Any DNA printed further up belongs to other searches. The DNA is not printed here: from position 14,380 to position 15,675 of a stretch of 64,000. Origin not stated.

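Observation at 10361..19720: Seven-gene, tightly coupled operon linking a TonB-dependent receptor to acyl-activating and acyl-modifying enzymes and an MFS transporter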

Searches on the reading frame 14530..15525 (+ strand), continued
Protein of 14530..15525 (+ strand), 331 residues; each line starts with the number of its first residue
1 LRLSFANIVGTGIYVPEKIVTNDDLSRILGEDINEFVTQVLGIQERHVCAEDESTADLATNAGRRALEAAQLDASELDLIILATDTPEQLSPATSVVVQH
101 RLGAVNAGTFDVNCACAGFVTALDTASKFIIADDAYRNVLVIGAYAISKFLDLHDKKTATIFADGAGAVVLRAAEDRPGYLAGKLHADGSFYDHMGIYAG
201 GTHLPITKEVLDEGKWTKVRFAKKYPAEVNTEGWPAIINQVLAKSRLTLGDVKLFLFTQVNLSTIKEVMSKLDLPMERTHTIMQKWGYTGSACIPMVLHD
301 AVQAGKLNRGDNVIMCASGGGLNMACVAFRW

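Call 39: search_protein_families(library=ncbifam, proteins=[L081:11000-11740:+, L081:17903-19201:+, L086:4183-4581:+, L081:11776-13350:+, L088:5242-6723:+, L086:11013-12026:+, L083:8758-10290:+, L083:12358-13896:+, L085:8435-9985:+, L081:19220-20392:+], max_evalue=0.00001)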
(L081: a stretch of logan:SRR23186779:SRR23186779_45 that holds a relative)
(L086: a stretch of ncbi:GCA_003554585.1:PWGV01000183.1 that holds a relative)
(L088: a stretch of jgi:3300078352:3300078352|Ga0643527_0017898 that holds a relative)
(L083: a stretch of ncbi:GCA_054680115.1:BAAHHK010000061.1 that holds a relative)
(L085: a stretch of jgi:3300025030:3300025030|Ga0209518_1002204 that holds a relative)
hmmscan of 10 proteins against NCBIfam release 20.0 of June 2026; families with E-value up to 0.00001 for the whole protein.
L081:11000-11740:+ (246 aa): 237 families (the best 25 are shown)
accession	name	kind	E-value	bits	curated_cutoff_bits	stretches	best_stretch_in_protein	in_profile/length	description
TIGR01830.1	3oxo_ACP_reduc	equivalog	1.2e-96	323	297.75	1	8-244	1-238/239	3-oxoacyl-[acyl-carrier-protein] reductase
NF004198.0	PRK05653.1-3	equivalog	9e-94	313.5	296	1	3-246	5-248/248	3-oxoacyl-ACP reductase FabG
NF004197.0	PRK05653.1-1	equivalog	8.4e-85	284.4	332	1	3-245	5-247/249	3-oxoacyl-ACP reductase FabG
NF009466.0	PRK12826.1-2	subfamily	4.5e-81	272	222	1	5-244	3-244/248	3-oxoacyl-ACP reductase FabG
NF009464.0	PRK12824.1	subfamily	1.5e-77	260.6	269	1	5-244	2-242/245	3-oxoacyl-ACP reductase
NF004791.0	PRK06138.1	equivalog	1.8e-77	260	312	1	1-246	1-251/252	SDR family oxidoreductase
NF004199.0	PRK05653.1-4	equivalog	7.6e-77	258.2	301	1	1-245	1-246/247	3-oxoacyl-ACP reductase FabG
TIGR01829.1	AcAcCoA_reduct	subfamily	1.6e-75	253.9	302.1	1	6-245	1-241/242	acetoacetyl-CoA reductase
NF006072.0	PRK08217.1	subfamily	3.7e-75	253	298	1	1-246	1-253/253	3-ketoacyl-(acyl-carrier-protein) reductase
NF005559.1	PRK07231.1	subfamily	3.5e-74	249.5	215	1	2-245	1-248/249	glucose 1-dehydrogenase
NF052558.1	MBtsdlDhBudC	equivalog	3e-71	239.9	270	1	3-245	1-242/250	meso-2,3-butanediol dehydrogenase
NF006110.0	PRK08261.1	equivalog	1.9e-70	238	410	1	4-242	213-448/454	3-oxoacyl-ACP reductase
NF053542.1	FlxB_rubin_SDR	equivalog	3.4e-70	236.5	340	1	6-244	1-239/239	flexirubin biosynthesis SDR family reductase FlxB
NF004818.0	PRK06172.1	equivalog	5.5e-70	235.6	336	1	1-245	3-251/253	SDR family oxidoreductase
NF004200.0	PRK05653.1-5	equivalog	6.5e-68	228.9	273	1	6-244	3-241/242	3-oxoacyl-ACP reductase FabG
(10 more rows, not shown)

L081:17903-19201:+ (432 aa): 4 families
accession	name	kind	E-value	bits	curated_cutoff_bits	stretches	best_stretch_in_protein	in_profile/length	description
TIGR03948.1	butyr_acet_CoA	equivalog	2e-86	290.5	674.8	1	5-431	4-439/445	butyryl-CoA:acetate CoA-transferase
TIGR03458.1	YgfH_subfam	subfamily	1.4e-31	109.7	658.7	1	208-423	250-456/489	succinate CoA transferase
NF053853.1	ScActCoATferScpC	equivalog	3.1e-27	95.4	500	1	211-423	257-460/493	succinyl-CoA:acetate CoA-transferase ScpC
NF053666.1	BtrAceCoATfers1341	equivalog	2.1e-26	92.9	740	1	211-422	252-455/492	butyryl-CoA:acetate CoA transferase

L086:4183-4581:+ (132 aa): 0 families

L081:11776-13350:+ (524 aa): 4 families
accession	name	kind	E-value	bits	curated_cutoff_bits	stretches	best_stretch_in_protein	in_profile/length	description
NF011933.0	PRK15404.1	subfamily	1.4e-24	86.8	477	1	159-423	22-283/370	high-affinity branched-chain amino acid ABC transporter substrate-binding protein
TIGR03407.1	urea_ABC_UrtA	exception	1.1e-12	47.5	492.75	1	164-464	1-300/361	urea ABC transporter substrate-binding protein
TIGR03669.1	urea_ABC_arch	equivalog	5.1e-09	35.6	494.8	1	164-507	1-337/375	urea ABC transporter substrate-binding protein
NF011285.0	PRK14696.1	equivalog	3.3e-06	25.5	1278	1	59-133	35-109/757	primary-amine oxidase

L088:5242-6723:+ (493 aa): 6 families
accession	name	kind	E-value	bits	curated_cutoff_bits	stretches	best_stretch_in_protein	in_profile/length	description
TIGR00813.1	sss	superfamily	1.9e-37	129.3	184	1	32-437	1-408/411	sodium/solute symporter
TIGR02119.1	panF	equivalog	2.9e-33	115.6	328.05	1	6-480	8-463/471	sodium/pantothenate symporter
TIGR02121.1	Na_Pro_sym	equivalog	1.6e-23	83.2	515.5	1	6-456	5-450/488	sodium/proline symporter PutP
TIGR03648.1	Na_symport_lg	subfamily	1.5e-21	76.5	320.75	2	12-194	4-185/547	VC_2705 family sodium/solute symporter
NF006903.2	PRK09395.1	subfamily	1.6e-06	26.8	750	1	9-436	42-468/552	cation/acetate symporter ActP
TIGR02711.1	symport_actP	equivalog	3.3e-06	26.1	1099.25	1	6-193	36-219/549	cation/acetate symporter ActP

L086:11013-12026:+ (337 aa): 9 families
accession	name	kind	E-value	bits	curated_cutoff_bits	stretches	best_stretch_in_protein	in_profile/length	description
NF005308.0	PRK06840.1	equivalog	2.7e-146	486.9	315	1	4-337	3-336/339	3-oxoacyl-ACP synthase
TIGR00747.1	fabH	subfamily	4e-37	128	292.1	1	5-336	2-322/322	beta-ketoacyl-ACP synthase III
NF006829.0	PRK09352.1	subfamily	6.5e-35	120.6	249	1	5-336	4-321/322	beta-ketoacyl-ACP synthase 3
NF004623.0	PRK05963.1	equivalog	1.7e-23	83.5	437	1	6-332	6-324/328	beta-ketoacyl-ACP synthase III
NF005541.0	PRK07204.1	equivalog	7.9e-20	71.5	402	1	7-329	6-322/329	beta-ketoacyl-ACP synthase III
NF003274.0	PRK04262.1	equivalog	3.2e-19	69.2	244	1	5-175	2-166/347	hydroxymethylglutaryl-CoA synthase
TIGR00748.1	HMG_CoA_syn_Arc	equivalog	1.2e-14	54.4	353.35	1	6-143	2-138/345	hydroxymethylglutaryl-CoA synthase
NF005703.0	PRK07515.1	equivalog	1.6e-14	53.6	304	1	55-178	97-215/373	beta-ketoacyl-ACP synthase III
NF006720.0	PRK09258.1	equivalog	1e-10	41.4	285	1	24-131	31-138/338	3-oxoacyl-ACP synthase III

L083:8758-10290:+ (510 aa): 105 families (the best 25 are shown)
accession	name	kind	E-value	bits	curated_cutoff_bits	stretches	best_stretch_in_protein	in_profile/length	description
NF004837.0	PRK06187.1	subfamily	9.4e-144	479.5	476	1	5-509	12-525/531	long-chain-fatty-acid--CoA ligase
NF052269.1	Staph_lig_FadD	equivalog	2.8e-132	441.6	650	1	5-505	4-492/499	long-chain-fatty-acid--CoA ligase FadD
NF006182.0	PRK08316.1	subfamily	2.5e-130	435.4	663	1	3-508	13-519/523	fatty acyl-CoA synthetase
NF005307.0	PRK06839.1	equivalog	3.5e-123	411.9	748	1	6-506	7-493/496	o-succinylbenzoate--CoA ligase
NF006572.0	PRK09088.1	equivalog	1.7e-108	363.5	696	1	10-507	10-488/491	acyl-CoA synthetase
NF002966.0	PRK03640.1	equivalog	2.3e-104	349.7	556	1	5-506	6-480/483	o-succinylbenzoate--CoA ligase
NF005676.0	PRK07470.1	equivalog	6.3e-103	345.2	774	1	5-507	24-530/544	acyl-CoA synthetase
NF005702.0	PRK07514.1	subfamily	9.3e-101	337.7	558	1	28-507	27-501/506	malonyl-CoA synthase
NF005801.1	PRK07656.1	equivalog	2.6e-100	336.4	657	1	25-503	21-500/500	FadD3 family acyl-CoA ligase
NF006181.0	PRK08314.1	subfamily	2.6e-96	323.1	705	2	141-505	186-553/563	long-chain-fatty-acid--CoA ligase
NF004114.0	PRK05605.1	equivalog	2.9e-96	323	766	2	137-508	194-571/575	long-chain-fatty-acid--CoA ligase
NF004797.0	PRK06145.1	equivalog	3.5e-95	319.2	850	1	14-506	15-495/499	acyl-CoA synthetase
NF005857.1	PRK07786.1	exception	3.9e-95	319.3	733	1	6-506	14-512/513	fatty-acid--CoA ligase FadD5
TIGR01923.1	menE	equivalog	1.2e-94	317.7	330.15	1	32-501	1-441/442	o-succinylbenzoate--CoA ligase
NF009233.0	PRK12583.1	subfamily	2.9e-92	309.9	832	2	156-505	196-549/558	fatty acid CoA ligase family protein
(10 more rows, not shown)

L083:12358-13896:+ (512 aa): 108 families (the best 25 are shown)
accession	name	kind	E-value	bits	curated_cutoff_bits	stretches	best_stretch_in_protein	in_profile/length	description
NF005307.0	PRK06839.1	equivalog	2e-156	521.5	748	1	7-505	8-492/496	o-succinylbenzoate--CoA ligase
NF004837.0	PRK06187.1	subfamily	5.5e-155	516.6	476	1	2-508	9-524/531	long-chain-fatty-acid--CoA ligase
NF052269.1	Staph_lig_FadD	equivalog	7.7e-136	453.3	650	1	4-508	3-495/499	long-chain-fatty-acid--CoA ligase FadD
NF006182.0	PRK08316.1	subfamily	8.1e-128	427.1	663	1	4-508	14-519/523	fatty acyl-CoA synthetase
NF006572.0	PRK09088.1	equivalog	2e-120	402.7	696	1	4-507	4-488/491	acyl-CoA synthetase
NF005857.1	PRK07786.1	exception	1e-112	377.3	733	1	3-506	11-512/513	fatty-acid--CoA ligase FadD5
NF005702.0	PRK07514.1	subfamily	7.1e-112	374.3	558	1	15-507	16-501/506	malonyl-CoA synthase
NF009233.0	PRK12583.1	subfamily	2.1e-110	369.8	832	1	4-508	21-552/558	fatty acid CoA ligase family protein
NF005676.0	PRK07470.1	equivalog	1.4e-109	367.2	774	1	1-510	20-533/544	acyl-CoA synthetase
NF002966.0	PRK03640.1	equivalog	1.5e-109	366.8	556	1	4-505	5-479/483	o-succinylbenzoate--CoA ligase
NF005801.1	PRK07656.1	equivalog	1.1e-102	344.3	657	1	6-503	6-500/500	FadD3 family acyl-CoA ligase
NF004797.0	PRK06145.1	equivalog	2e-99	333.3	850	1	4-505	5-494/499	acyl-CoA synthetase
NF004114.0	PRK05605.1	equivalog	6.3e-99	331.8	766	2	134-509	191-572/575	long-chain-fatty-acid--CoA ligase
NF006181.0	PRK08314.1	subfamily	1.2e-97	327.5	705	2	136-503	181-551/563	long-chain-fatty-acid--CoA ligase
NF006020.0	PRK08162.1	subfamily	6.9e-95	318.4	677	1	6-506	24-538/545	acyl-CoA synthetase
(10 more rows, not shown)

L085:8435-9985:+ (516 aa): 89 families (the best 25 are shown)
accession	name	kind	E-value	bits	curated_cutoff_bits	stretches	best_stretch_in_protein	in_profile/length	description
NF006754.0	PRK09274.1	equivalog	2.2e-101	339.7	478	1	27-514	35-545/555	fatty acid CoA ligase family protein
NF045786.1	OlefBLtnSynXan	equivalog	5.4e-50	170.4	900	1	44-512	48-537/544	olefin beta-lactone synthetase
NF045785.1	OlefBLtnSynShew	equivalog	1.3e-44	152.5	850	1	26-510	30-545/552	olefin beta-lactone synthetase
NF004837.0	PRK06187.1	subfamily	6.3e-42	143.5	476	1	143-500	158-508/531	long-chain-fatty-acid--CoA ligase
TIGR01733.1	AA-adenyl-dom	subfamily_domain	1e-31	110.2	317.4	1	44-446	10-405/409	amino acid adenylation domain-containing protein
TIGR01923.1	menE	equivalog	3.3e-27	95.4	330.15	1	36-456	2-385/442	o-succinylbenzoate--CoA ligase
NF005801.1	PRK07656.1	equivalog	9.3e-27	93.8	657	1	17-451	14-435/500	FadD3 family acyl-CoA ligase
NF006181.0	PRK08314.1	subfamily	9.3e-27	93.5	705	1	141-451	190-484/563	long-chain-fatty-acid--CoA ligase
NF005702.0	PRK07514.1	subfamily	3.4e-26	91.7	558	1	19-499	18-485/506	malonyl-CoA synthase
TIGR01734.1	D-ala-DACP-lig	equivalog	5.4e-26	91.2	559.85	1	32-490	24-473/504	D-alanine--poly(phosphoribitol) ligase subunit DltA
NF005307.0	PRK06839.1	equivalog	2.1e-25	89.3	748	1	33-500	27-479/496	o-succinylbenzoate--CoA ligase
NF003417.0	PRK04813.1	subfamily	2.9e-25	88.8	476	1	5-489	4-473/505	D-alanine--poly(phosphoribitol) ligase subunit DltA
NF005857.1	PRK07786.1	exception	6.5e-24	84.3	733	1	34-501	35-499/513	fatty-acid--CoA ligase FadD5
NF004114.0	PRK05605.1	equivalog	2.4e-23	82.3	766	1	152-453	218-503/575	long-chain-fatty-acid--CoA ligase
NF005850.0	PRK07768.1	subfamily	2.7e-23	82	572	2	359-482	380-506/545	long-chain-fatty-acid--CoA ligase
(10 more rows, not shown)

L081:19220-20392:+ (390 aa): 42 families (the best 25 are shown)
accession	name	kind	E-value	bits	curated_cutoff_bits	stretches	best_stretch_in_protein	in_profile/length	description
TIGR01930.1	AcCoA-C-Actrans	subfamily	1.3e-139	465.5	240.55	1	10-388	5-385/385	acetyl-CoA C-acyltransferase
NF006552.0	PRK09051.1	subfamily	4.2e-136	454.3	565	1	2-390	4-395/395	beta-ketothiolase BktB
NF006086.0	PRK08235.1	equivalog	2.1e-131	438.6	526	1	6-388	6-391/393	acetyl-CoA C-acetyltransferase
NF042999.1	bketothiol_BktB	equivalog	9.9e-129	430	725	1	2-390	3-394/394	beta-ketothiolase BktB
NF004206.0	PRK05656.1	subfamily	1.3e-128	429.4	688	1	1-389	1-392/392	acetyl-CoA C-acetyltransferase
NF004853.0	PRK06205.1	subfamily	5.1e-119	397.9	551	1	1-390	1-403/404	acetyl-CoA C-acetyltransferase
NF005152.0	PRK06633.1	equivalog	9.4e-115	383.3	675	1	2-390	3-392/392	acetyl-CoA C-acetyltransferase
TIGR02430.1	pcaF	equivalog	2e-106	356.4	597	1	3-390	2-400/400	3-oxoadipyl-CoA thiolase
NF006551.0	PRK09050.1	subfamily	2.4e-105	352.9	605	1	1-390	1-401/401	3-oxoadipyl-CoA thiolase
NF005404.0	PRK06954.1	subfamily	2.6e-103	346.1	687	1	3-388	8-395/397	acetyl-CoA C-acetyltransferase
NF042967.1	AcCoAtase_PhaA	equivalog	5.4e-103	345.2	740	1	1-390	1-396/396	acetyl-CoA acetyltransferase PhaA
NF005805.0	PRK07661.1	equivalog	1.4e-100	337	633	1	1-388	1-389/391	acetyl-CoA C-acetyltransferase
NF005033.0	PRK06445.1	equivalog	1.9e-100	336.8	511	1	23-390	30-395/395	acetyl-CoA C-acetyltransferase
NF004983.0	PRK06366.1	equivalog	5.1e-97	325.3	627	1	1-388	1-385/388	acetyl-CoA C-acetyltransferase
NF006001.0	PRK08131.1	equivalog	1.1e-96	324.3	622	1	2-390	2-400/401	3-oxoadipyl-CoA thiolase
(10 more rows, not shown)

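Call 41: search_protein_families(library=pfam, proteins=[L064:15036-16064:+, L064:16109-17320:+, L064:17355-18191:-, L064:18257-18991:+, L064:18999-20330:-, L064:8619-9017:+, L064:8044-8523:-, L064:7175-7957:-, L064:5538-6344:-, L064:4421-5551:-], max_evalue=0.0001)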
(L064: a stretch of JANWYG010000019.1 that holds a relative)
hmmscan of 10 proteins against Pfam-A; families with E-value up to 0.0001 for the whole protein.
L064:15036-16064:+ (342 aa): 3 families
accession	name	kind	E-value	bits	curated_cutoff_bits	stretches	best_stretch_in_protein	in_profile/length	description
PF07167.19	PhaC_N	-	6.9e-15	55.6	23.7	1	18-75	116-173/173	Poly-beta-hydroxybutyrate polymerase (PhaC) N-terminus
PF00561.26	Abhydrolase_1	-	4.4e-13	49.9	25.8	1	72-311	20-240/245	alpha/beta hydrolase fold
PF12146.15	Hydrolase_4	-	6.7e-08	32.6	27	0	72-163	24-118/239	Serine aminopeptidase, S33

L064:16109-17320:+ (403 aa): 5 families
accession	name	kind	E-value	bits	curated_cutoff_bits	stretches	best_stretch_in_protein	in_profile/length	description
PF24096.1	DUF7379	-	1.1e-07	32.5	33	1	91-217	2-118/191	Domain of unknown function (DUF7379)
PF01674.24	Lipase_2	-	1.5e-06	28.3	20.3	1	88-219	2-131/219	Lipase (class 2)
PF02089.21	Palm_thioest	-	2.5e-05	24.6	26.8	1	89-215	1-114/254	Palmitoyl protein thioesterase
PF00561.26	Abhydrolase_1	-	3.7e-05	24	25.8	0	89-209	2-102/245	alpha/beta hydrolase fold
PF12697.13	Abhydrolase_6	-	6.1e-05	24.2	26.3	0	90-220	1-98/217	Alpha/beta hydrolase family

L064:17355-18191:- (278 aa): 3 families
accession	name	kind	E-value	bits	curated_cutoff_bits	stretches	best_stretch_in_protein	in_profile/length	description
PF07728.20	AAA_5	-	1.3e-18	67.8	22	1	58-187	4-138/139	AAA domain (dynein-related subfamily)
PF07726.17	AAA_3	-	5e-09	36.6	27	1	59-184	5-125/131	ATPase family associated with various cellular activities (AAA)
PF00004.35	AAA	-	5.8e-05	24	21.2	1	58-90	3-35/131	ATPase family associated with various cellular activities (AAA)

L064:18257-18991:+ (244 aa): 2 families
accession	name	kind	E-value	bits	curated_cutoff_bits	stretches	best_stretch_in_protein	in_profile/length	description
PF03009.23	GDPD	-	9.5e-41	140.9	23.6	1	9-235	1-243/244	Glycerophosphoryl diester phosphodiesterase family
PF13653.12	GDPD_2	-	7.1e-06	26.8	27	1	207-235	2-30/30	Glycerophosphoryl diester phosphodiesterase family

L064:18999-20330:- (443 aa): 6 families
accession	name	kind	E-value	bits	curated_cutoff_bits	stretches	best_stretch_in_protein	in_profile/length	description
PF00805.28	Pentapeptide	-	1.3e-85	280.7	20.2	10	87-125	1-39/40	Pentapeptide repeats (8 copies)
PF13599.13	Pentapeptide_4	-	2.4e-60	201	38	6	28-104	2-78/78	Pentapeptide repeat region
PF13576.12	Pentapeptide_3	-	4.6e-47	158.4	27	0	328-366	6-47/48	Pentapeptide repeats (9 copies)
PF25296.1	Decapeptide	-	1.4e-14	54.1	45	0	356-417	5-66/74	Decapeptide repeat region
PF23894.2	LD_SV2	-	2.5e-08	34.6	29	0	333-393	32-92/92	SV2A/B/C luminal domain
PF11560.13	LAP2alpha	-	9.3e-05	22.4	25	0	350-412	171-233/234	Lamina-associated polypeptide 2 alpha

L064:8619-9017:+ (132 aa): 1 family
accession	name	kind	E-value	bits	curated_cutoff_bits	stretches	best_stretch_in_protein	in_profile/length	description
PF01476.26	LysM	-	4.2e-13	49.5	20.9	1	82-130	1-43/43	LysM domain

L064:8044-8523:- (159 aa): 0 families

L064:7175-7957:- (260 aa): 4 families
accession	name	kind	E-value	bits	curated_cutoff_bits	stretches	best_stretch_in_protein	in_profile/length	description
PF00106.31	adh_short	-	7.3e-68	228.3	26.6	1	8-196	1-189/195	short chain dehydrogenase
PF13561.12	adh_short_C2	-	6.5e-64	216.2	27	1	14-256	1-234/236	Enoyl-(Acyl carrier protein) reductase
PF08659.16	KR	-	6.3e-17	62.5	22.6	1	9-165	2-158/180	KR domain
PF01370.27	Epimerase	-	2.6e-07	30.7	20.9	1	10-254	1-240/240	NAD dependent epimerase/dehydratase family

L064:5538-6344:- (268 aa): 2 families
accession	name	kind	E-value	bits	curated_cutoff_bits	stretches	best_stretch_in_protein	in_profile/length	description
PF00378.25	ECH_1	-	1e-61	208.9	27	1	12-263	3-249/251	Enoyl-CoA hydratase/isomerase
PF16113.10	ECH_2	-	1.4e-37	130.4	27.2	1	15-199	1-183/335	Enoyl-CoA hydratase/isomerase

L064:4421-5551:- (376 aa): 4 families
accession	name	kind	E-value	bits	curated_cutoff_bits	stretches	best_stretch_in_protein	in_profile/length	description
PF00441.29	Acyl-CoA_dh_1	-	7.3e-50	169.5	22.4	1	223-372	1-150/150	Acyl-CoA dehydrogenase, C-terminal domain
PF08028.16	Acyl-CoA_dh_2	-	7e-23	81.8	22.7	1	240-360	3-133/134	Acyl-CoA dehydrogenase, C-terminal domain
PF02770.24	Acyl-CoA_dh_M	-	1.7e-19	70.2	33.3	1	122-209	1-94/97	Acyl-CoA dehydrogenase, middle domain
PF02771.21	Acyl-CoA_dh_N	-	1.7e-14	54.6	22.9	1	7-118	3-113/113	Acyl-CoA dehydrogenase, N-terminal domain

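Call 45: list_cluster_members(proteins=[P0128, P0131, P0132, P0133, P0136, P0137, P0151, P0166, P0140, P0141])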
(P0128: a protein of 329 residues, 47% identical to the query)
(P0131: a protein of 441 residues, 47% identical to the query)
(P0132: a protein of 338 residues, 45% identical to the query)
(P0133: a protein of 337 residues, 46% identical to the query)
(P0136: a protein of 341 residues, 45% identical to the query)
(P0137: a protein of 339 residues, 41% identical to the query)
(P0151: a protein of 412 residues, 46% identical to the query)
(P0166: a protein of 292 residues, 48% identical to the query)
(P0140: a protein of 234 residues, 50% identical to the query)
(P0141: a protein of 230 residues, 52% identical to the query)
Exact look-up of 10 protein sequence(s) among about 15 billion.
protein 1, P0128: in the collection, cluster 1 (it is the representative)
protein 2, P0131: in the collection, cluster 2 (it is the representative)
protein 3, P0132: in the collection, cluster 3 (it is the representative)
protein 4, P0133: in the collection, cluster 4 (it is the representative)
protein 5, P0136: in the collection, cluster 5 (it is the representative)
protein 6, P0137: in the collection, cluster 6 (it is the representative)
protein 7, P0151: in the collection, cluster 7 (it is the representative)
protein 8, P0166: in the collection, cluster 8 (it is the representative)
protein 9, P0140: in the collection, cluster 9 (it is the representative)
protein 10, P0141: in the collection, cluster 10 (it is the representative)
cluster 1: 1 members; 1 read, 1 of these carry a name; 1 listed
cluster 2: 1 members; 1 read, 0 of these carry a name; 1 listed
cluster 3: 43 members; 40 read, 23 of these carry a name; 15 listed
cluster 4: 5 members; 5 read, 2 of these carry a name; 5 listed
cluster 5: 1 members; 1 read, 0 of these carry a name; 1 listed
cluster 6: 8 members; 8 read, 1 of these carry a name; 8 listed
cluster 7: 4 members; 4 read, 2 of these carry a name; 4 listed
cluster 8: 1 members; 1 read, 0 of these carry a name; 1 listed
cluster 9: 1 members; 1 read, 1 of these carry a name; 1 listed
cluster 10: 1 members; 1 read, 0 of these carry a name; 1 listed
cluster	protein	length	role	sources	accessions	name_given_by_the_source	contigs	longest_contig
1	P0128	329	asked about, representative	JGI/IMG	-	3-oxoacyl-[acyl-carrier-protein] synthase-3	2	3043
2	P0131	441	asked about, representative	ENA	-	-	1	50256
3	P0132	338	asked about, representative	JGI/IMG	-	3-oxoacyl-[acyl-carrier-protein] synthase-3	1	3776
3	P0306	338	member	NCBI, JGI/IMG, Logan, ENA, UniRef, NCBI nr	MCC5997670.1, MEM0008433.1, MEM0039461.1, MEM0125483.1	3-oxoacyl-ACP synthase III family protein [Thermofilum sp.] | 3-oxoacyl-[acyl-carrier-protein] synthase-3 | 3-oxoacyl-ACP synthase III family protein n=1 Tax=Thermofilum sp. TaxID=1961369 ...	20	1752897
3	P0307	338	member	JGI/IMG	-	3-oxoacyl-[acyl-carrier-protein] synthase-3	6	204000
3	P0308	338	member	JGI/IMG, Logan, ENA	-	3-oxoacyl-[acyl-carrier-protein] synthase-3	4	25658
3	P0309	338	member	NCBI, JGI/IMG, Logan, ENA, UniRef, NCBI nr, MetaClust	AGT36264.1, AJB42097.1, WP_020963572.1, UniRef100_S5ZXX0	hypothetical protein N186_09645 [Thermofilum adornatum] | Ketoacyl-ACP synthase III n=2 Tax=Thermofilum adornatum TaxID=1365176 RepID=S5ZXX0_9CREN | ketoacyl-ACP synthase III [Thermofilum adornatum]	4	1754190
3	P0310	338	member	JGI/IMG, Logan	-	3-oxoacyl-[acyl-carrier-protein] synthase-3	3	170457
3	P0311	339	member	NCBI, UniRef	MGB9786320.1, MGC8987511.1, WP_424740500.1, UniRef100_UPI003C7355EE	MAG: 3-oxoacyl-ACP synthase III family protein [Infirmifilum uzonense] | 3-oxoacyl-ACP synthase III family protein n=1 Tax=Infirmifilum uzonense TaxID=1550241 ...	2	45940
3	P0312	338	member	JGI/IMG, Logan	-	3-oxoacyl-[acyl-carrier-protein] synthase-3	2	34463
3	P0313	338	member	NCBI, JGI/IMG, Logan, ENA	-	3-oxoacyl-[acyl-carrier-protein] synthase-3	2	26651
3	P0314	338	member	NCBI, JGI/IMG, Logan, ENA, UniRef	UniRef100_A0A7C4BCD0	Ketoacyl-ACP synthase III n=1 Tax=Thermofilum pendens TaxID=2269 RepID=A0A7C4BCD0_THEPE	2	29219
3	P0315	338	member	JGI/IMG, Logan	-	3-oxoacyl-[acyl-carrier-protein] synthase-3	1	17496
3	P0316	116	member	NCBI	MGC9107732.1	MAG: 3-oxoacyl-[acyl-carrier-protein] synthase III C-terminal domain-containing protein, ...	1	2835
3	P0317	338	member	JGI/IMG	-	3-oxoacyl-[acyl-carrier-protein] synthase-3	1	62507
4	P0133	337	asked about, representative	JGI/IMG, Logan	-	3-oxoacyl-[acyl-carrier-protein] synthase-3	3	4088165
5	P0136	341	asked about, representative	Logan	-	-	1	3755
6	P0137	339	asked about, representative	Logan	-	-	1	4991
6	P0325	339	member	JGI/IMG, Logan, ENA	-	-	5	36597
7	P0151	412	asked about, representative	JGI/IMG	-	3-oxoacyl-[acyl-carrier-protein] synthase-3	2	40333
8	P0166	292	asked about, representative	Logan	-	-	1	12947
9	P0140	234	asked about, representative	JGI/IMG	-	3-oxoacyl-[acyl-carrier-protein] synthase-3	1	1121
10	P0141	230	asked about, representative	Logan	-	-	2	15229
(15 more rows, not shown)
